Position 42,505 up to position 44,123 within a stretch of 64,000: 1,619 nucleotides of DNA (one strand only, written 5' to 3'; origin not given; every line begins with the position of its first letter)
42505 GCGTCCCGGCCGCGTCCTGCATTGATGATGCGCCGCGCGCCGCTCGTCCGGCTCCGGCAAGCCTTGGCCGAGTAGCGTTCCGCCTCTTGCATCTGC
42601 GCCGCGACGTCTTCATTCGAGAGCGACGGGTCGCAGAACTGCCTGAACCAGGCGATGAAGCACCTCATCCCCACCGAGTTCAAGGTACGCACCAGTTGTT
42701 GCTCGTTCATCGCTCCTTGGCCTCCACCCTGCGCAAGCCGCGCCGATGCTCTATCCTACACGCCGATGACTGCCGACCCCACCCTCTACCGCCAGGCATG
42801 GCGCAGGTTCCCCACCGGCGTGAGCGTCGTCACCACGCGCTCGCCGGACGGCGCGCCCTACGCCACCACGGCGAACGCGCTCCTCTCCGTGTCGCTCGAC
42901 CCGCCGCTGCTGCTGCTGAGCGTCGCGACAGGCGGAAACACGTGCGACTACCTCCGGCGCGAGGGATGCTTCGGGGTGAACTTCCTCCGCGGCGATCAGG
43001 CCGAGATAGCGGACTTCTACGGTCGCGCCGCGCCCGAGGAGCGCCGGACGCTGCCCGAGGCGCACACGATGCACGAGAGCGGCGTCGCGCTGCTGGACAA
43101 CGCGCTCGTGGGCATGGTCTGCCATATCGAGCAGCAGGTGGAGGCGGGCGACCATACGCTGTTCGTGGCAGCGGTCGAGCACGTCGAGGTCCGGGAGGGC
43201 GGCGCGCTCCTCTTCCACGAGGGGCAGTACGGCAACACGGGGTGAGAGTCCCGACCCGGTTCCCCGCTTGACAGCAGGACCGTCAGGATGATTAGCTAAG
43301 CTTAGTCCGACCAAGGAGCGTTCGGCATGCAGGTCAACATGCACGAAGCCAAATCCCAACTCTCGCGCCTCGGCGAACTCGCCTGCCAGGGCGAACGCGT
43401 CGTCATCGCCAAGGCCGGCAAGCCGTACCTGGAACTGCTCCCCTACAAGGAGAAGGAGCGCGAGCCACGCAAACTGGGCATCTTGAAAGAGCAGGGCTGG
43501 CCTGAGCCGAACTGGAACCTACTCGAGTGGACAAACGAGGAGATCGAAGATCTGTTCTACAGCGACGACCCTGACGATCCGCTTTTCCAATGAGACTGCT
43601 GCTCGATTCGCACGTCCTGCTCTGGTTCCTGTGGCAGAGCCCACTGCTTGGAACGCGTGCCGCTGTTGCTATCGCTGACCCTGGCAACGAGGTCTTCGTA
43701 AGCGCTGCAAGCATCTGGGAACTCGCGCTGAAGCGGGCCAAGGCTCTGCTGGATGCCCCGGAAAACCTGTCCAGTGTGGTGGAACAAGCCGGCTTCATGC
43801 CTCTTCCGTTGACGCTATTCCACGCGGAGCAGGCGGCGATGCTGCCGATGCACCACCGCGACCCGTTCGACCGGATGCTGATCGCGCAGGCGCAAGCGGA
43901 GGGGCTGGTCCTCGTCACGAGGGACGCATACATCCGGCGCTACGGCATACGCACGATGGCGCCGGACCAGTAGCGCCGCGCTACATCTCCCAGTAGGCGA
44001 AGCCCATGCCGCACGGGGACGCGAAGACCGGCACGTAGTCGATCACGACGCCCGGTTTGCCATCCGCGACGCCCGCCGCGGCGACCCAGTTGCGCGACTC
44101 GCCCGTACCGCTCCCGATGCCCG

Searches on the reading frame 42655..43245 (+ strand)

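Call 64: search_protein_families(library=pfam, proteins=[window:42655-43245:+], max_evalue=0.0001)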
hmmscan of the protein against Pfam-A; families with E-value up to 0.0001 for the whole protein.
window:42655-43245:+ (196 aa): 1 family
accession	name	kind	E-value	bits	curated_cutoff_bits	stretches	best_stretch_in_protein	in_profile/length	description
PF01613.24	Flavin_Reduct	-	5.9e-36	124.3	27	1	50-195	2-152/153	Flavin reductase like domain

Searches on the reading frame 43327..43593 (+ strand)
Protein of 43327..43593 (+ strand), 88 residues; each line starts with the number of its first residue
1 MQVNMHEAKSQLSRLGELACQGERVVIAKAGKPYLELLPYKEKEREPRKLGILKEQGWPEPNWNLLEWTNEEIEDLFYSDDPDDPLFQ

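Call 64: search_protein_families(library=pfam, proteins=[window:43327-43593:+], max_evalue=0.0001)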
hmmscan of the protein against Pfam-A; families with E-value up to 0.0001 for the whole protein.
window:43327-43593:+ (88 aa): 1 family
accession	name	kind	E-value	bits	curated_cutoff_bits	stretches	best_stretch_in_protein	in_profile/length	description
PF02604.26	PhdYeFM_antitox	-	1.3e-05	25.3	29.8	1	2-45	3-47/74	Antitoxin Phd_YefM, type II toxin-antitoxin system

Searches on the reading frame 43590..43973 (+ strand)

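Call 64: search_protein_families(library=pfam, proteins=[window:43590-43973:+], max_evalue=0.0001)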
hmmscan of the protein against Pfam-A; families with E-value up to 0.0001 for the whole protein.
window:43590-43973:+ (127 aa): 1 family
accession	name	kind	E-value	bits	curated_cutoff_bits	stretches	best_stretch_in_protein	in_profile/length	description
PF01850.27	PIN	-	8.3e-16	59.1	23.6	1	4-119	2-118/120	PIN domain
